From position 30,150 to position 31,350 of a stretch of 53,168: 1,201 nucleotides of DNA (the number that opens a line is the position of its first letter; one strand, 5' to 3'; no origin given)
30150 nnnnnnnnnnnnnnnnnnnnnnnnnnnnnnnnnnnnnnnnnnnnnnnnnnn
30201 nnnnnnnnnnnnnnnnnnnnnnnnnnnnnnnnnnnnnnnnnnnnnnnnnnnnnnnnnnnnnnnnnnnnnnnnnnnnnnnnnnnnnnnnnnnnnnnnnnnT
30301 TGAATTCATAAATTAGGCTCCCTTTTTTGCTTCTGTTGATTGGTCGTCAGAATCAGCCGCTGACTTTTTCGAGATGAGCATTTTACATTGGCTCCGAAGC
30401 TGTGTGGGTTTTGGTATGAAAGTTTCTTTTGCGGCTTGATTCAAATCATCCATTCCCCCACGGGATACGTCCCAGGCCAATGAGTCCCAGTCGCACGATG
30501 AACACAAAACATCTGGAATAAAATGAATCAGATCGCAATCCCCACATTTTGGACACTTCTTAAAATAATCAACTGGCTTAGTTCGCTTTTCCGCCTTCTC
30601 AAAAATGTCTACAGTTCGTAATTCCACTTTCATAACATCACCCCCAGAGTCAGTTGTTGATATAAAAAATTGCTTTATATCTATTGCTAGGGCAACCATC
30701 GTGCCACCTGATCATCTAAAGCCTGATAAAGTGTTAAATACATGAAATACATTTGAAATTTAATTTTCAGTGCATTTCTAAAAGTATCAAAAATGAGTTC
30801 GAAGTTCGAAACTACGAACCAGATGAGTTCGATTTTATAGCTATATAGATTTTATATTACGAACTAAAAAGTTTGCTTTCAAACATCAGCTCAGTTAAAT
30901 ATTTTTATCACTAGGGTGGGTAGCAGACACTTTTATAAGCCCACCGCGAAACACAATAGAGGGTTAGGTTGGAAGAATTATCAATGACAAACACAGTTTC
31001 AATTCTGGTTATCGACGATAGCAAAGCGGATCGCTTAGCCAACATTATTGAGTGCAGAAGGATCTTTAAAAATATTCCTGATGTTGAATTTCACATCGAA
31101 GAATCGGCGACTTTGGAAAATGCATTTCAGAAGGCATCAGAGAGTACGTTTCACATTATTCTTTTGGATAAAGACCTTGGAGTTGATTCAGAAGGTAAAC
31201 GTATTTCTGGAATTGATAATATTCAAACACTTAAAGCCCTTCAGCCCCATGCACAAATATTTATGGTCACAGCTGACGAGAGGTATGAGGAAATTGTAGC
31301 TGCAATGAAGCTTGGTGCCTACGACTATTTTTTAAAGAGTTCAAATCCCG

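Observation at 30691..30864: Near-consensus sigma54 promoter driving the conjugation-associated operon, with upstream TTCGAA-type repeats and a divergent activator gene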

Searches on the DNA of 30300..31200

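Call 73: search_rna_families(source=window, start=30300, end=31200, threshold=evalue, max_evalue=1)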
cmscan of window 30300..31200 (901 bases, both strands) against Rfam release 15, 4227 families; matches with E-value up to 1: 0.
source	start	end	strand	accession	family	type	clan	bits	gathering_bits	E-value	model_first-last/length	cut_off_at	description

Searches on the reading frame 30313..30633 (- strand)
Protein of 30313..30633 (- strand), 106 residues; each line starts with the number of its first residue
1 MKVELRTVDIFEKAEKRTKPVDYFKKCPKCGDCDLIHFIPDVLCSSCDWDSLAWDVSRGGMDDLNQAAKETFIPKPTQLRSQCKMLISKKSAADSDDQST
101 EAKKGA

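Call 5: search_protein_families(library=pfam, proteins=[window:30313-30633:-], max_evalue=0.01)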
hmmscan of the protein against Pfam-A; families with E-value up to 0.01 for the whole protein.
window:30313-30633:- (106 aa): 0 families

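Call 24: find_related_loci(query=A1, collection=metagenome_contigs, flank=6000)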
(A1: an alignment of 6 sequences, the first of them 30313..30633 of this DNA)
Query A1 (106 aa) in metagenome_contigs; peptide patterns used: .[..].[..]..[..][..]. (x = any residue, [..] = any of these).
67 stretches matched a pattern; 2 encode a relative of the query (tblastn E <= 1e-3); 2 distinct loci.
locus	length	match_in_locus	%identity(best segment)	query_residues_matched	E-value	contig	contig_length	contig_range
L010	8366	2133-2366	64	1-78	2e-32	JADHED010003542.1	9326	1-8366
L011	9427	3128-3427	53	1-104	1e-30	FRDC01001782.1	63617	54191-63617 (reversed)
